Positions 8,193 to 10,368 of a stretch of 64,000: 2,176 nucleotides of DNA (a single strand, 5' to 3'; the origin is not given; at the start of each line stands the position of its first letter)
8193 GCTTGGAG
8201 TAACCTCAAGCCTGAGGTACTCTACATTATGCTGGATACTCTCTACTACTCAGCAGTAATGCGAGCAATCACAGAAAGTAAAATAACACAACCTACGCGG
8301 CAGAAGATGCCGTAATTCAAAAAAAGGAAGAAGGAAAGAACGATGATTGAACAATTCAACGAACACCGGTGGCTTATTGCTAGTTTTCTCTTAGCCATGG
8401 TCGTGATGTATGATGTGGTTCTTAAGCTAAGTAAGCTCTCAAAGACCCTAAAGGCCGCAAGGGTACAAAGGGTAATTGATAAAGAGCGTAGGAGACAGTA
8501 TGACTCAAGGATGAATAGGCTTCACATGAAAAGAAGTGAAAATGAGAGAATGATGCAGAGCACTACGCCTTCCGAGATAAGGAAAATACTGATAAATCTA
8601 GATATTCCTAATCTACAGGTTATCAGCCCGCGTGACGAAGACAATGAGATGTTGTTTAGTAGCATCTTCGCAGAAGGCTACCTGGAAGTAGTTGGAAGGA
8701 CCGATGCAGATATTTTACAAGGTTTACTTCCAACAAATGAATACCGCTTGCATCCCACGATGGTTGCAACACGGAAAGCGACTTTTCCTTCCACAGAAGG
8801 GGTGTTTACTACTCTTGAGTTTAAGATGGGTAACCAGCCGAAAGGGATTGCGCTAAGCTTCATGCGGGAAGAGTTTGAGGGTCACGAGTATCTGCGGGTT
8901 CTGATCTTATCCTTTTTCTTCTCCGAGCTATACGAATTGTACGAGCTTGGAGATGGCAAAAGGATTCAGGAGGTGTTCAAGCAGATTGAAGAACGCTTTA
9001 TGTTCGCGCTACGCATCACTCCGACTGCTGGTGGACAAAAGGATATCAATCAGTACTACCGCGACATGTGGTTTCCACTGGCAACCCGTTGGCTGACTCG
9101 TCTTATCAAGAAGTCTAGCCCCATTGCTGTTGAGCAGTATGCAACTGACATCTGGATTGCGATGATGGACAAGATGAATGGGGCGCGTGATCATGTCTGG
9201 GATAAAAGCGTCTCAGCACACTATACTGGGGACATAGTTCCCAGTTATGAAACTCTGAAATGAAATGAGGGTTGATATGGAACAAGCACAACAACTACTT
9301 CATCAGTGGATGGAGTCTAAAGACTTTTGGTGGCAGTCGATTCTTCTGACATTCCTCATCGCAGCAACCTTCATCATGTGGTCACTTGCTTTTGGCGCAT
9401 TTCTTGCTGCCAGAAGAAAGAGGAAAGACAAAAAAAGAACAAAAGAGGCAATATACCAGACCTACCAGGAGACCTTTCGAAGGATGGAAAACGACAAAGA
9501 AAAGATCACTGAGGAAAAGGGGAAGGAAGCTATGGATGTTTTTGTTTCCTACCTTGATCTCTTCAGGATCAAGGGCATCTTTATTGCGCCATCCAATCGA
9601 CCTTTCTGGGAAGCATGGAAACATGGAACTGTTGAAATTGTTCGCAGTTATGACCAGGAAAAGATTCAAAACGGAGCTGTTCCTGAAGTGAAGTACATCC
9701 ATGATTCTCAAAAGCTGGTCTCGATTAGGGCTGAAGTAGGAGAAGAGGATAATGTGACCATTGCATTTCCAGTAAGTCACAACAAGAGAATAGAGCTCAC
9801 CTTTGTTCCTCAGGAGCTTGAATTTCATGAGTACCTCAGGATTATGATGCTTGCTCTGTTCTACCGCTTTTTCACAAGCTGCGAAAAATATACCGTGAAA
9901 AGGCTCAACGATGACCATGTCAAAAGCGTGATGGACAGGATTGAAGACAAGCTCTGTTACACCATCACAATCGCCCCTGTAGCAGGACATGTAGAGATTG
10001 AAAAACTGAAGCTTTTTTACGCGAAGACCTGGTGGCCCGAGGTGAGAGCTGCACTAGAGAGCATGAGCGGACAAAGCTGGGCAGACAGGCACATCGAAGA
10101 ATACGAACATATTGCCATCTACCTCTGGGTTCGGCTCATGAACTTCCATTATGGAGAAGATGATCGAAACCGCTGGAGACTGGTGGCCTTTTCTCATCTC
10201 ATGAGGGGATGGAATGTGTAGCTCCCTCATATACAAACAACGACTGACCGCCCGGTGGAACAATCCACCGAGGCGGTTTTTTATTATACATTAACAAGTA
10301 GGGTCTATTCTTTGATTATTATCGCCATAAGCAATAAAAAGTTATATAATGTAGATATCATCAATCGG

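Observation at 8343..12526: Tandem family of three paralogous single-TM-anchored proteins (306, 318 and 321 aa) with no known domain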

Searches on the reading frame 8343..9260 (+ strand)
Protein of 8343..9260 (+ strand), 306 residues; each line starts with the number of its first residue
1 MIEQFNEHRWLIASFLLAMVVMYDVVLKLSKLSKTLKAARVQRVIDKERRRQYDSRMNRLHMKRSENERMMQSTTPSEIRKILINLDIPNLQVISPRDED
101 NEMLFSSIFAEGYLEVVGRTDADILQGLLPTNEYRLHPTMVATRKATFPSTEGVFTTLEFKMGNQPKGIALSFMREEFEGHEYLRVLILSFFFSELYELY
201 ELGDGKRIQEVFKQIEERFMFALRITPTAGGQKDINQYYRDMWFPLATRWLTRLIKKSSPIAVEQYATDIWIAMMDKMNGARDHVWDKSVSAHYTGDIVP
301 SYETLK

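Call 7: search_protein_families(library=pfam, proteins=[window:8343-9260:+], max_evalue=0.1)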
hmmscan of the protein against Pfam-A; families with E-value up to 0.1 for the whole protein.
window:8343-9260:+ (306 aa): 1 family
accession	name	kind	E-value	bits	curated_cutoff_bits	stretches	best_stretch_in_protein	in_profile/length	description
PF01385.25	OrfB_IS605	-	0.076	13.7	30.5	0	37-93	56-113/120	Probable transposase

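Call 12: search_protein_families(library=phrogs, proteins=[window:8343-9260:+], max_evalue=0.01)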
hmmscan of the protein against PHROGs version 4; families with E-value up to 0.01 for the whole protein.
window:8343-9260:+ (306 aa): 1 family
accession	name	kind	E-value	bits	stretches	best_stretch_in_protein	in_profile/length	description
phrog_37457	-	unknown function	0.0052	17.9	0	18-57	14-53/79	-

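Call 26: search_protein_families(library=padloc, proteins=[window:8343-9260:+], max_evalue=0.01)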
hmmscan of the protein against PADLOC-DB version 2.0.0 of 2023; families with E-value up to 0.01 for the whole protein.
window:8343-9260:+ (306 aa): 0 families

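Call 27: search_protein_families(library=ncbifam, proteins=[window:8343-9260:+], max_evalue=0.01)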
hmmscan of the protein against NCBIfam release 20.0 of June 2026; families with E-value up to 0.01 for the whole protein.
window:8343-9260:+ (306 aa): 0 families

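Call 32: predict_structure(alignment_id=A1)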
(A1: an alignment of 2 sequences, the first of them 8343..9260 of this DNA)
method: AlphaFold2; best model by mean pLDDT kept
length: 306 residues; sequences in the alignment: 2
mean_pLDDT: 40.1   pTM: 0.21
mean pLDDT of the five models: 40.1, 37.8, 37.1, 36.4, 36.2
residues with pLDDT >= 90: 0; 70-90: 29; 50-70: 27; < 50: 250
segments of 3 or more residues with pLDDT < 50: 57-306
pLDDT, mean of each block of 10 residues (from residue 1): 68 81 80 68 64 54 40 34 28 28 31 28 31 40 39 40 37 35 33 26 32 34 26 35 37 32 39 36 29 26 26
secondary structure, 60 per line:
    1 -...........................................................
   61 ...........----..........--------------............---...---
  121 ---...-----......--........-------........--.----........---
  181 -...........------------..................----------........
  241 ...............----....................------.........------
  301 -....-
elements in order: H2-71 H76-85 H100-111 E115-117 E132-137 E140-147 E155-162 E170-174 H182-192 H205-222 H233-255 H260-279 H286-294 H302-305

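Call 35: search_solved_structures(query=A2, max_evalue=10)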
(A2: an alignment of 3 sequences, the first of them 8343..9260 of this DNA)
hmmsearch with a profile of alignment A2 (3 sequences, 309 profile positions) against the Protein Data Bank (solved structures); distinct sequences matched with E-value up to 10: 58.
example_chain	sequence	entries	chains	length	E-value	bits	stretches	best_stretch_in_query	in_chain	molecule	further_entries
3tth_A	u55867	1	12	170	0.24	14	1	170-242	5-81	Spermidine N1-acetyltransferase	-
5wu7_A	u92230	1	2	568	0.29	13.7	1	55-123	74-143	Uncharacterized protein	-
6iar_A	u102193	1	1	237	0.43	13.2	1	178-236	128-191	Estrogen receptor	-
1a52_A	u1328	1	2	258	0.44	13.1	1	179-241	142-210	ESTROGEN RECEPTOR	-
1x7e_A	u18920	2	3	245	1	11.9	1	179-236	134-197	Estrogen receptor 1 (alpha)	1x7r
6chw_A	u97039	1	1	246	1.1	11.9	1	179-236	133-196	Estrogen receptor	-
5fqp_A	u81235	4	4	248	1.1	11.9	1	179-236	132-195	ESTROGEN RECEPTOR ALPHA | ESTROGEN RECEPTOR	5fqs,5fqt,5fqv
5aau_A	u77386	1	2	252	1.1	11.9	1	179-236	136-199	ESTROGEN RECEPTOR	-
8vyx_A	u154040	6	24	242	1.1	11.8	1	179-236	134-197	Estrogen receptor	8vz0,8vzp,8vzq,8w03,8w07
4xi3_A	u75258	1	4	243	1.1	11.8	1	179-236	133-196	Estrogen receptor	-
8vyt_A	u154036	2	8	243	1.1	11.8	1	179-236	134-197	Estrogen receptor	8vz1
9eck_A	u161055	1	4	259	1.1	11.8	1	179-236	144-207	Estrogen receptor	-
9ebg_A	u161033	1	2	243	1.1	11.8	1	179-236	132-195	Estrogen receptor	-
5gs4_A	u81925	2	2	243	1.2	11.8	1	179-236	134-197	Estrogen receptor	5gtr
4pp6_A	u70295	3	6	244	1.2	11.8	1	179-236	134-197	Estrogen receptor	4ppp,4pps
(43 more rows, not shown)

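Call 56: find_related_loci(query=A2, collection=viral_contigs, flank=5000)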
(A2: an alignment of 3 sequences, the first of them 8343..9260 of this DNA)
Query A2 (306 aa) in viral_contigs; peptide patterns used: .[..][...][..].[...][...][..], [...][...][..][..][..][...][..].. (x = any residue, [..] = any of these).
67 stretches matched a pattern, but none encodes a relative of the query by tblastn (E <= 1e-3).

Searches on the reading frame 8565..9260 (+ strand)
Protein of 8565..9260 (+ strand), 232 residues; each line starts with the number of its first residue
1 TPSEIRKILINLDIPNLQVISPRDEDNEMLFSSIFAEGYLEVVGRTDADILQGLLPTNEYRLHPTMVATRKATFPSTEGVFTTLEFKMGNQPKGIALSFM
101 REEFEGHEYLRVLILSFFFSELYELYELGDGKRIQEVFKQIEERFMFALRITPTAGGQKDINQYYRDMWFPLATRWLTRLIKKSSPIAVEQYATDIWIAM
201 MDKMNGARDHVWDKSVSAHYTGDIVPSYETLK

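Call 28: search_protein_representatives(alignment_id=A3)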
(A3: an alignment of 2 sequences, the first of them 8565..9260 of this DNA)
Query: 2 sequences, 253 profile positions. Proteins with E-value up to 0.001 (for the whole library): 4; up to 1e-10: 2; up to 1e-30: 2. The best 4 are listed.
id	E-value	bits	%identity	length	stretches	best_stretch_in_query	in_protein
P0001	3.8e-126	436.1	-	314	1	1-251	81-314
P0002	3.8e-119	413.2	-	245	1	1-253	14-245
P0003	3.6e-04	36.5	-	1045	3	107-164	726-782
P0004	7.8e-04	35.4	-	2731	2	51-112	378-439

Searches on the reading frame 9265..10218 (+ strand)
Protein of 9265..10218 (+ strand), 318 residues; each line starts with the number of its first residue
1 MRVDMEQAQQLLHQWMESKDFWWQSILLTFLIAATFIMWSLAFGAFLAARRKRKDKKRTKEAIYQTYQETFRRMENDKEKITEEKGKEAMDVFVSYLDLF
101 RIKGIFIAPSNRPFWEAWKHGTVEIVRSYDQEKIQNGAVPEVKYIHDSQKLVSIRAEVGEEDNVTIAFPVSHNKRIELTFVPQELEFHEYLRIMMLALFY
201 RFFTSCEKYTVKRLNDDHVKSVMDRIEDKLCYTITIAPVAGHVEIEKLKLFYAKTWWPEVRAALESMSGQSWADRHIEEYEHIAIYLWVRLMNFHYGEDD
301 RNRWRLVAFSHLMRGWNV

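Call 7: search_protein_families(library=pfam, proteins=[window:9265-10218:+], max_evalue=0.1)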
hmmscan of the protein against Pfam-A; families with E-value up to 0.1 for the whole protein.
window:9265-10218:+ (318 aa): 3 families
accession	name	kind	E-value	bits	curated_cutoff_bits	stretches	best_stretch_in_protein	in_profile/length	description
PF20570.3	DUF6779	-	0.015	16.4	28.1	0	33-75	4-48/108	Domain of unknown function (DUF6779)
PF05393.16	Hum_adeno_E3A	-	0.037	14.6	22.9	1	5-59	26-74/100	Human adenovirus early E3A glycoprotein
PF09402.16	MSC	-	0.094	12.5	29.7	0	36-87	224-275/337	Man1-Src1p-C-terminal domain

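Call 11: find_homologous_proteins(query=window:9265-10218:+, max_evalue=0.001)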
Query window:9265-10218:+ (318 aa): 1 proteins with E <= 0.001 among 1252 candidates.
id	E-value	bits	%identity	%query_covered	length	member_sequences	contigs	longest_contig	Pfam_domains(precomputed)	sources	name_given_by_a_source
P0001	1.4e-211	719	100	99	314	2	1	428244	-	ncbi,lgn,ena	ncbi:MAG: hypothetical protein WC045_00115 [Patescibacteria group bacterium]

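Call 12: search_protein_families(library=phrogs, proteins=[window:9265-10218:+], max_evalue=0.01)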
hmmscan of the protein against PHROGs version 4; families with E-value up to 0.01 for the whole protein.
window:9265-10218:+ (318 aa): 0 families

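Call 26: search_protein_families(library=padloc, proteins=[window:9265-10218:+], max_evalue=0.01)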
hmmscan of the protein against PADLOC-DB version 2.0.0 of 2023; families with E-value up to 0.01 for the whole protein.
window:9265-10218:+ (318 aa): 0 families

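Call 27: search_protein_families(library=ncbifam, proteins=[window:9265-10218:+], max_evalue=0.01)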
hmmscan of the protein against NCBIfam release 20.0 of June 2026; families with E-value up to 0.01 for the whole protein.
window:9265-10218:+ (318 aa): 0 families

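Call 57: search_dna_similar(query=window:9265-10218:+, collection=phages, mode=protein, max_evalue=0.01)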
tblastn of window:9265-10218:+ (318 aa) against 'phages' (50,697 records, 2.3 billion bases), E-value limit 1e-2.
No match.

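Call 58: search_dna_similar(query=window:9265-10218:+, collection=plasmids, mode=protein, max_evalue=0.01)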
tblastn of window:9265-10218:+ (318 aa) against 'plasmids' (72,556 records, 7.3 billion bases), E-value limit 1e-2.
No match.
